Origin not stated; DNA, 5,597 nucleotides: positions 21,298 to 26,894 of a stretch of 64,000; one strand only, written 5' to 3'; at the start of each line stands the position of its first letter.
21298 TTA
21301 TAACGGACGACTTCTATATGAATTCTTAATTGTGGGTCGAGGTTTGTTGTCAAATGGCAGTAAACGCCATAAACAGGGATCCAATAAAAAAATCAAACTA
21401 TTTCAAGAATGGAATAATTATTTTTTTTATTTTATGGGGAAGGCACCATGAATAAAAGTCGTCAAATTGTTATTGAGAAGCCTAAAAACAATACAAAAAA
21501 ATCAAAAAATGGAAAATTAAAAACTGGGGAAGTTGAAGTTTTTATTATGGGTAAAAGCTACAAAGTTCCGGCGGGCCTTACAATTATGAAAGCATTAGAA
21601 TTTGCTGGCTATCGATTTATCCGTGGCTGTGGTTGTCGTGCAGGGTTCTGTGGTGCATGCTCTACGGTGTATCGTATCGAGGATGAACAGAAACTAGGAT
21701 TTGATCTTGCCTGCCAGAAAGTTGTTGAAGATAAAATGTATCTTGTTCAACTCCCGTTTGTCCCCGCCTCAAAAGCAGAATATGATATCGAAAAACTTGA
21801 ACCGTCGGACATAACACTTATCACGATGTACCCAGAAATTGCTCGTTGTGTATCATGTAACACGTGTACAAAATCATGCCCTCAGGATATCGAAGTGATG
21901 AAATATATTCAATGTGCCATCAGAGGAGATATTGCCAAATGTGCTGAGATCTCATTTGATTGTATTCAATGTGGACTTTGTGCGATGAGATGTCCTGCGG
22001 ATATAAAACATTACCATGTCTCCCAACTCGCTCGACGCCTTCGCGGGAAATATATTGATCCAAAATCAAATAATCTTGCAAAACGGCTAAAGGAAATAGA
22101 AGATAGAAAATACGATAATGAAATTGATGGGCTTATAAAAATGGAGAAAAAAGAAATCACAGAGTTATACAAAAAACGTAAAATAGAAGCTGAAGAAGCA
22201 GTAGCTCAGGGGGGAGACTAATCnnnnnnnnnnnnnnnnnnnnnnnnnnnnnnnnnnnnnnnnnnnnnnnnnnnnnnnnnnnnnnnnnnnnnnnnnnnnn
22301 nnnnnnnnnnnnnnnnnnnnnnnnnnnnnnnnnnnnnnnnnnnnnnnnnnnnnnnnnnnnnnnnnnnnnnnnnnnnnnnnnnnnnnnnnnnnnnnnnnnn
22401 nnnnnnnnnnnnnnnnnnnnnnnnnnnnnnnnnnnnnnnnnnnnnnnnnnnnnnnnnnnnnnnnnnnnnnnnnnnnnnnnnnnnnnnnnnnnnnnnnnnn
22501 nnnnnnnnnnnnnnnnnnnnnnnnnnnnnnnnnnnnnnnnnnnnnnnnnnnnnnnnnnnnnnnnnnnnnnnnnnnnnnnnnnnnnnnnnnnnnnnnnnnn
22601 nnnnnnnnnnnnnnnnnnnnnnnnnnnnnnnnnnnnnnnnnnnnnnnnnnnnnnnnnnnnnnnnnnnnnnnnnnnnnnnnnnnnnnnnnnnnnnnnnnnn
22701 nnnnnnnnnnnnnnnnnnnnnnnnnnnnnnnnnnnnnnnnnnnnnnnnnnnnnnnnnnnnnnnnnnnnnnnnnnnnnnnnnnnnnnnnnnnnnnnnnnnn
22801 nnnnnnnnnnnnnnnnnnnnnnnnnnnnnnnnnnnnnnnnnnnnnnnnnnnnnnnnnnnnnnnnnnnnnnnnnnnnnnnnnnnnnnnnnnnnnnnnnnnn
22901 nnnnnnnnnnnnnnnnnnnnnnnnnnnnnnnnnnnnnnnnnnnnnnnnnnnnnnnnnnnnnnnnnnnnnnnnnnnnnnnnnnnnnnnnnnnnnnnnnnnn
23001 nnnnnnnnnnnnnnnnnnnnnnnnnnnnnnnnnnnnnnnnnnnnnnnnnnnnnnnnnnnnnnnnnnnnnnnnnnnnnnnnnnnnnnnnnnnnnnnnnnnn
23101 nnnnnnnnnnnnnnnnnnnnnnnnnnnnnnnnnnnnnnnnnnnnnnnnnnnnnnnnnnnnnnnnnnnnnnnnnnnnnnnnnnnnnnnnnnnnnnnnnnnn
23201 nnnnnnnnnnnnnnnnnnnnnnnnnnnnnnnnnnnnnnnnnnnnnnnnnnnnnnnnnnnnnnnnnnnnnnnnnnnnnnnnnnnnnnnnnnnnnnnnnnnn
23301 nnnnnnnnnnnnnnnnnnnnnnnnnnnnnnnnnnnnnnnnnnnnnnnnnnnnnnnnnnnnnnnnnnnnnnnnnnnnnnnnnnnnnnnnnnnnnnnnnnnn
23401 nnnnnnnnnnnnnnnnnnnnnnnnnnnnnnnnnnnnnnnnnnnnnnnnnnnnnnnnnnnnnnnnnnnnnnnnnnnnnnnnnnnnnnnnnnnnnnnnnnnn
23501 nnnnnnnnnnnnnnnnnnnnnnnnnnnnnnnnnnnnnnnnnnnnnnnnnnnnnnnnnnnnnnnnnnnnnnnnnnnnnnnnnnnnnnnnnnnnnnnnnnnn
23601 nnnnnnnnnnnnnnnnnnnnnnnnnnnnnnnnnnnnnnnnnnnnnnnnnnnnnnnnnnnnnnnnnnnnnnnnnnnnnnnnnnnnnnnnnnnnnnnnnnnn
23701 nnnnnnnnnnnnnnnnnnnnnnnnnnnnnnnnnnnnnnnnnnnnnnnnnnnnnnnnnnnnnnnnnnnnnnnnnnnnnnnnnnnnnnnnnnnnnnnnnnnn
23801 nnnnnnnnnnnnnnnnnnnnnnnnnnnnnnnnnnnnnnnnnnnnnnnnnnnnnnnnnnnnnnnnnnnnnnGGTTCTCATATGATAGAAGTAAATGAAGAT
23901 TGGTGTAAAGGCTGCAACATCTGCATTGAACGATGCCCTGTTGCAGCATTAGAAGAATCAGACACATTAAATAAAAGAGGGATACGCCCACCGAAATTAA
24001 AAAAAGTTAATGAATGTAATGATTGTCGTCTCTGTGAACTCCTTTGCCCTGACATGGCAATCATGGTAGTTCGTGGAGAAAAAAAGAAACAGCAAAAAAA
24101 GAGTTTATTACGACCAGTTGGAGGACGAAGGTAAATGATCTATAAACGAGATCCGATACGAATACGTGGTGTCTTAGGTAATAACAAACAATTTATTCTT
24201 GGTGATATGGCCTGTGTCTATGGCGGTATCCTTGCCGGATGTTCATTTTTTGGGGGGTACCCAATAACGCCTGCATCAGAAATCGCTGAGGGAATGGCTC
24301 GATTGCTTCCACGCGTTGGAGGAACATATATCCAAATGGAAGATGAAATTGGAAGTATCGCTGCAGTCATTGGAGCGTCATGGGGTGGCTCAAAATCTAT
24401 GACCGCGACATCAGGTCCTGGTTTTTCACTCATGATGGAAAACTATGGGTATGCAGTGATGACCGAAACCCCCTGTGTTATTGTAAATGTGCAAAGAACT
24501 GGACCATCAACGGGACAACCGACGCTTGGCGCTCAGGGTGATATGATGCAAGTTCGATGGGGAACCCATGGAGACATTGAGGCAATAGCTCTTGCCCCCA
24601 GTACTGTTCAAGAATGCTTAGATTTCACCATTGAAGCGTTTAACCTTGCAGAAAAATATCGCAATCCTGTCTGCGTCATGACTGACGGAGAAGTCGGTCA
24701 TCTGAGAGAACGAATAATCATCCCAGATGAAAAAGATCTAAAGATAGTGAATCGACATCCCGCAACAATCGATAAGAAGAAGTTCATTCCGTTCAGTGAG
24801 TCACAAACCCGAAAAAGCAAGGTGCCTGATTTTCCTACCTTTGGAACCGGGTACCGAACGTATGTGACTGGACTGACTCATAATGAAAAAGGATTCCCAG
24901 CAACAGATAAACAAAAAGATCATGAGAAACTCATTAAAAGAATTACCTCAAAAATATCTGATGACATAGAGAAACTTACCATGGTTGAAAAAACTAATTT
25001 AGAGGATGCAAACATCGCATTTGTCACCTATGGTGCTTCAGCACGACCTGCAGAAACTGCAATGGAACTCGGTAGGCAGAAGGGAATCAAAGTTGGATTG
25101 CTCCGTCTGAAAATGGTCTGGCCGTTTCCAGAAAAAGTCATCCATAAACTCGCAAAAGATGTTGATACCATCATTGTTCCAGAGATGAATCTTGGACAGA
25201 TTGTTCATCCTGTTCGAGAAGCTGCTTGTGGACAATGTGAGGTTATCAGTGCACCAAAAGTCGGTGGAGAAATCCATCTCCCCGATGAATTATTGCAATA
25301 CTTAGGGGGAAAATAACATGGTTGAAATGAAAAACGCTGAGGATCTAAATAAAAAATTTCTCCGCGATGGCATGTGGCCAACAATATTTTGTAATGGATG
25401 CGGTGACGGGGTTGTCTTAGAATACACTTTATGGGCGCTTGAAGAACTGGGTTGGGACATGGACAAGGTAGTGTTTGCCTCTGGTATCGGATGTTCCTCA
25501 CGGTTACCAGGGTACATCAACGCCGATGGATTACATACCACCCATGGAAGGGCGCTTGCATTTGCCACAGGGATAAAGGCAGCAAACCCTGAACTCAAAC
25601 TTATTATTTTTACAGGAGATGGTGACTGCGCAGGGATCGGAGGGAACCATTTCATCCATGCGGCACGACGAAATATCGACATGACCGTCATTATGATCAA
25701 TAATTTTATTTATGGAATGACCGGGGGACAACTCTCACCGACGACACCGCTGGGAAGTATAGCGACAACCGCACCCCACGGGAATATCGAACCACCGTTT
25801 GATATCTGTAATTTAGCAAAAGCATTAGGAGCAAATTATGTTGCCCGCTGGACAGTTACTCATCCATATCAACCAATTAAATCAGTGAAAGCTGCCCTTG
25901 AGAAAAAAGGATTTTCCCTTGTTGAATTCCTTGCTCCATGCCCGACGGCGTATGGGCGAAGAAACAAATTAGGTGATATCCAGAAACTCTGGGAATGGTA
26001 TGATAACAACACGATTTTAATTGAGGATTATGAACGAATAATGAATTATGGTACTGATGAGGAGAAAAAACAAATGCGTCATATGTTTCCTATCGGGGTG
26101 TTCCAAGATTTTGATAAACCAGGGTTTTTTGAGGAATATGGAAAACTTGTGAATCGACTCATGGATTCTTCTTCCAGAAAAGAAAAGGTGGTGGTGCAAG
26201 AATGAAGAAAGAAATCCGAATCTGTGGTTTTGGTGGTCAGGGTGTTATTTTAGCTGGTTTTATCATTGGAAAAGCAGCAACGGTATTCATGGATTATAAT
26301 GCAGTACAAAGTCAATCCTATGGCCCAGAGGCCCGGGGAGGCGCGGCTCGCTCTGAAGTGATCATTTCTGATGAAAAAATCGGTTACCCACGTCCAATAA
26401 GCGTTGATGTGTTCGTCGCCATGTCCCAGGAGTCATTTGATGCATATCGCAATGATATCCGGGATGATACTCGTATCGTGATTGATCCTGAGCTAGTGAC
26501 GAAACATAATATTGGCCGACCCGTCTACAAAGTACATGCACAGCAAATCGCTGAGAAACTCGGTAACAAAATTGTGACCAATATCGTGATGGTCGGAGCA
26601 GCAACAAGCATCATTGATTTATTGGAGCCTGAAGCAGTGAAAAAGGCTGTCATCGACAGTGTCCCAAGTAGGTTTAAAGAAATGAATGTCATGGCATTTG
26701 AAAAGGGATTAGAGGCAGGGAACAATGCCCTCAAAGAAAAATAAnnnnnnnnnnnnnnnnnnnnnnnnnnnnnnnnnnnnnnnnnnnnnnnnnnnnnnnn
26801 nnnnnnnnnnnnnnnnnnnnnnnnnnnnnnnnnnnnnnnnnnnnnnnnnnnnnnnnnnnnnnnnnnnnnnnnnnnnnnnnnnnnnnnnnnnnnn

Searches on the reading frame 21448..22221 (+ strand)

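Call 16: search_protein_families(library=pfam, proteins=[window:21448-22221:+])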
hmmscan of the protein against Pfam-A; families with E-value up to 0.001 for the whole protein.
window:21448-22221:+ (257 aa): 8 families
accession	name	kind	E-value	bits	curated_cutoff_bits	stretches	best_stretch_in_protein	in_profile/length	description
PF13187.11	Fer4_9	-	2.5e-06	27.9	27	1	133-185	1-50/52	4Fe-4S dicluster domain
PF00037.32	Fer4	-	4.3e-06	26.7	21.1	1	171-185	7-21/24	4Fe-4S binding domain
PF13183.11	Fer4_8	-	4.5e-06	27.5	27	0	171-186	4-19/68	4Fe-4S dicluster domain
PF13237.11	Fer4_10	-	2.3e-05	24.7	25.5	1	132-183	7-53/53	4Fe-4S dicluster domain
PF13534.11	Fer4_17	-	6.5e-05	23.8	22.2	0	154-186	29-60/61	4Fe-4S dicluster domain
PF12838.12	Fer4_7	-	0.0001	23.1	27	1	133-186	1-52/52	4Fe-4S dicluster domain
PF13510.11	Fer2_4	-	0.00016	22.1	22.8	1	28-97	3-75/82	2Fe-2S iron-sulfur cluster binding domain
PF00111.32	Fer2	-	0.00028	21.2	21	1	35-92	5-75/77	2Fe-2S iron-sulfur cluster binding domain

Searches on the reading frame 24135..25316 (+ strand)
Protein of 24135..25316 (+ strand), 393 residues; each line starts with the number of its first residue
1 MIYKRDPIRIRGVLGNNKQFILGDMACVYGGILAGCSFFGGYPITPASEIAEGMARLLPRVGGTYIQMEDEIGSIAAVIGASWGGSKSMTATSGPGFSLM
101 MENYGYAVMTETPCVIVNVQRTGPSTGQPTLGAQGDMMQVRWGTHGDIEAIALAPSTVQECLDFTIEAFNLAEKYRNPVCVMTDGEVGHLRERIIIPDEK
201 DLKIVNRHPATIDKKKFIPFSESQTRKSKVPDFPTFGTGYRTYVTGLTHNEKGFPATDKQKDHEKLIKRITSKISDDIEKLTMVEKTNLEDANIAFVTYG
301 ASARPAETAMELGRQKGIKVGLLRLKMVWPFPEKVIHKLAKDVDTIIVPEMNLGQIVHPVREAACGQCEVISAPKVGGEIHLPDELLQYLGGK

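Call 5: search_protein_families(library=pfam, proteins=[window:24135-25316:+])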
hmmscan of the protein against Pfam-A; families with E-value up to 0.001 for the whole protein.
window:24135-25316:+ (393 aa): 3 families
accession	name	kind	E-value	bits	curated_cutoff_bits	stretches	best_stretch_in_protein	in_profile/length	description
PF01855.24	POR_N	-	2.6e-73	247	27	1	31-267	3-229/231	Pyruvate flavodoxin/ferredoxin oxidoreductase, thiamine diP-bdg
PF17147.9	PFOR_II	-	7.4e-20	71.7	27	1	292-384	1-100/102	Pyruvate:ferredoxin oxidoreductase core domain II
PF02780.25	Transketolase_C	-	4.2e-06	27.1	25.9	1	290-350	8-68/124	Transketolase, C-terminal domain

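Call 21: search_protein_families(library=ncbifam, proteins=[window:24135-25316:+], max_evalue=0.00001)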
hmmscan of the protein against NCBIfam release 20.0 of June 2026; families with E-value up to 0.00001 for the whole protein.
window:24135-25316:+ (393 aa): 13 families
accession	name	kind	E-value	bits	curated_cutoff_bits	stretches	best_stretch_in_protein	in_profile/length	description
NF006412.0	PRK08659.1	equivalog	3.4e-168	559.7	411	1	17-389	4-372/378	2-oxoacid:acceptor oxidoreductase subunit alpha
NF007206.0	PRK09627.1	equivalog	2.5e-107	359.1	579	1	30-383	15-365/375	2-oxoglutarate synthase subunit alpha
TIGR03710.1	OAFO_sf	subfamily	5.8e-105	352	482.75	1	17-388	192-559/561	2-oxoacid:acceptor oxidoreductase subunit alpha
NF005507.0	PRK07119.1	subfamily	1.4e-87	293.8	399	2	17-205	3-191/352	3-methyl-2-oxobutanoate dehydrogenase subunit VorB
NF041170.1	Oxoac_fdxalpha_Archa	equivalog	3.2e-67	227.3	800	1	20-357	237-587/636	2-oxoacid:ferredoxin oxidoreductase subunit alpha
NF045764.1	PhenlGlyoxDHPadG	equivalog_domain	2.2e-28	98.9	700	1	23-348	7-324/398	NADH-dependent phenylglyoxylate dehydrogenase subunit alpha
NF040682.1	PorA_Arch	equivalog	3.3e-26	92.1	550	1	33-352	18-321/387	pyruvate synthase subunit PorA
NF006232.0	PRK08366.1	equivalog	1.7e-25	89.4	646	2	18-183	7-168/394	2-ketoisovalerate ferredoxin oxidoreductase subunit alpha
NF007201.0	PRK09622.1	equivalog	7.1e-25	87.7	590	2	40-186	32-176/405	2-oxoacid:ferredoxin oxidoreductase subunit alpha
TIGR03336.1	IOR_alpha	equivalog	1.3e-23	83.2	650.9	2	18-219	2-197/595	indolepyruvate ferredoxin oxidoreductase subunit alpha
NF006233.0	PRK08367.1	equivalog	1.5e-21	76.7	625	1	21-353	7-323/394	pyruvate ferredoxin oxidoreductase subunit alpha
NF045791.1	OxalOxredalpha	equivalog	8.9e-15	54.6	500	1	18-203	4-188/395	oxalate oxidoreductase subunit alpha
TIGR02176.1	pyruv_ox_red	equivalog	2.1e-11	42.4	911.35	1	42-348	24-322/1167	pyruvate:ferredoxin (flavodoxin) oxidoreductase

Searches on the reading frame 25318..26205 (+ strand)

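Call 5: search_protein_families(library=pfam, proteins=[window:25318-26205:+])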
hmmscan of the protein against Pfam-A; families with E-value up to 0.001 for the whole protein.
window:25318-26205:+ (295 aa): 1 family
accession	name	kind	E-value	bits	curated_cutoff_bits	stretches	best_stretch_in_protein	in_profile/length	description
PF02775.26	TPP_enzyme_C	-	4.5e-35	121.1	21.9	1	57-204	2-151/151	Thiamine pyrophosphate enzyme, C-terminal TPP binding domain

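Call 21: search_protein_families(library=ncbifam, proteins=[window:25318-26205:+], max_evalue=0.00001)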
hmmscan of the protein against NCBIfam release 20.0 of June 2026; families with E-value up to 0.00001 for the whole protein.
window:25318-26205:+ (295 aa): 14 families
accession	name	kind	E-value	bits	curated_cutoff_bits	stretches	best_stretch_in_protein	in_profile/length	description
NF007207.0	PRK09628.1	equivalog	2.7e-85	286.4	364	1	13-282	7-270/277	2-oxoglutarate ferredoxin oxidoreductase subunit beta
NF008820.0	PRK11866.1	equivalog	1e-64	218.7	402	1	21-279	14-266/287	2-oxoacid ferredoxin oxidoreductase subunit beta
TIGR02177.1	PorB_KorB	subfamily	2.9e-64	217.3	261.9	1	23-284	2-266/286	2-oxoacid:acceptor oxidoreductase, beta subunit, pyruvate/2-ketoisovalerate family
NF041171.1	Oxoac_fdxbeta_Archa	equivalog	7.7e-58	196.1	423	1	24-254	5-230/296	2-oxoacid:ferredoxin oxidoreductase subunit beta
NF008821.0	PRK11869.1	equivalog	3.3e-57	193.6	438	1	19-273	11-256/286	2-oxoacid ferredoxin oxidoreductase subunit beta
NF008819.1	PRK11865.1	equivalog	3.1e-22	79.2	405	1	24-214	20-218/300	pyruvate synthase subunit PorB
NF008818.0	PRK11864.1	subfamily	3.8e-22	78.8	405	1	24-213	20-213/300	3-methyl-2-oxobutanoate dehydrogenase subunit beta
TIGR03336.1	IOR_alpha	equivalog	7.7e-14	50.9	650.9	1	20-211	354-534/595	indolepyruvate ferredoxin oxidoreductase subunit alpha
NF045792.1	OxalOxredbeta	equivalog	4.3e-12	45.7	590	1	90-212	99-229/311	oxalate oxidoreductase subunit beta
TIGR02176.1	pyruv_ox_red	equivalog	2.3e-09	35.7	911.35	1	97-209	958-1071/1167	pyruvate:ferredoxin (flavodoxin) oxidoreductase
NF045766.1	PhenlGlyoxDHPadI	equivalog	6.3e-08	31.8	700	1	92-212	231-358/443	NADH-dependent phenylglyoxylate dehydrogenase subunit beta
TIGR03846.1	sulfopy_beta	equivalog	7.1e-06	26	221.5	0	76-170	44-141/182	sulfopyruvate decarboxylase subunit beta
NF006203.0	PRK08327.1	equivalog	7.3e-06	24.7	456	1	67-196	425-554/571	thiamine pyrophosphate-requiring protein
NF004807.0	PRK06154.1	equivalog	8.5e-06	24.7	607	0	71-196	428-541/565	thiamine pyrophosphate-requiring protein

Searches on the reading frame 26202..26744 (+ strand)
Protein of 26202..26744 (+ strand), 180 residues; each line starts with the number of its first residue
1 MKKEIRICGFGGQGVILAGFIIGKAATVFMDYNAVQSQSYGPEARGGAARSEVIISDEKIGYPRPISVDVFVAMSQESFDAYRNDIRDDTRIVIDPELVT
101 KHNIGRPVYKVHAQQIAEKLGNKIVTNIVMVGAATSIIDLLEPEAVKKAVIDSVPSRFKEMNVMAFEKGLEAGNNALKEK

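Call 5: search_protein_families(library=pfam, proteins=[window:26202-26744:+])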
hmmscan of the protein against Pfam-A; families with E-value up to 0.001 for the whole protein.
window:26202-26744:+ (180 aa): 1 family
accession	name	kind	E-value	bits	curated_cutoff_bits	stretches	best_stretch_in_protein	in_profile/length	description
PF01558.24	POR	-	9.1e-33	114.3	27.4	1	11-171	1-173/173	Pyruvate ferredoxin/flavodoxin oxidoreductase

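Call 21: search_protein_families(library=ncbifam, proteins=[window:26202-26744:+], max_evalue=0.00001)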
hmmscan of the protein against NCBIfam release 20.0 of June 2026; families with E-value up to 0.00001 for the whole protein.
window:26202-26744:+ (180 aa): 20 families
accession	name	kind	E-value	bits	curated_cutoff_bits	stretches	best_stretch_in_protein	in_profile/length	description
NF006323.0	PRK08537.1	equivalog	9.5e-64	214.1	235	1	1-173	1-178/181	2-oxoacid:ferredoxin oxidoreductase subunit gamma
NF006275.0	PRK08441.1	equivalog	1.5e-30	106.1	216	1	1-179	1-184/185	2-oxoglutarate-acceptor oxidoreductase subunit OorC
NF006211.0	PRK08338.1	equivalog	2e-29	102.3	239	1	4-174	2-169/170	2-oxoacid:ferredoxin oxidoreductase subunit gamma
NF005323.0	PRK06853.1-3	equivalog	1.9e-23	83.4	238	2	107-172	130-194/197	indolepyruvate oxidoreductase subunit beta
TIGR03710.1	OAFO_sf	subfamily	1.1e-20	73.8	482.75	1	4-178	3-178/561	2-oxoacid:acceptor oxidoreductase subunit alpha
TIGR03334.1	IOR_beta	equivalog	1.8e-18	67.2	205.8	2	106-170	123-188/189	indolepyruvate ferredoxin oxidoreductase subunit beta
NF005325.0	PRK06853.1-5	equivalog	2.1e-18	66.8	230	1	107-172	126-190/192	indolepyruvate oxidoreductase subunit beta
TIGR02175.1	PorC_KorC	subfamily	6.7e-18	65.1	81.1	1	4-171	3-173/177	2-oxoacid:acceptor oxidoreductase, gamma subunit, pyruvate/2-ketoisovalerate family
NF005324.0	PRK06853.1-4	equivalog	9.2e-17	61.6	222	1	1-178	1-194/196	indolepyruvate oxidoreductase subunit beta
NF005322.0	PRK06853.1-2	equivalog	9.9e-17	61.4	237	1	104-174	125-194/197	indolepyruvate oxidoreductase subunit beta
NF006321.0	PRK08534.1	equivalog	1.4e-14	54.2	225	1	3-170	2-174/181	pyruvate ferredoxin oxidoreductase subunit gamma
NF004916.0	PRK06274.1-2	equivalog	1.9e-14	54.1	227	1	2-172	2-175/178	indolepyruvate oxidoreductase subunit beta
NF040683.1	PorC_Meth_Thtga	equivalog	3.2e-12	46.5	270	1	3-171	2-171/177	pyruvate synthase subunit PorC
NF005326.0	PRK06853.1-6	equivalog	1.9e-10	40.9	348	1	109-177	131-200/202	indolepyruvate oxidoreductase subunit beta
NF004917.0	PRK06274.1-3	equivalog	1.1e-09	38.6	284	0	1-65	1-64/203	indolepyruvate oxidoreductase subunit beta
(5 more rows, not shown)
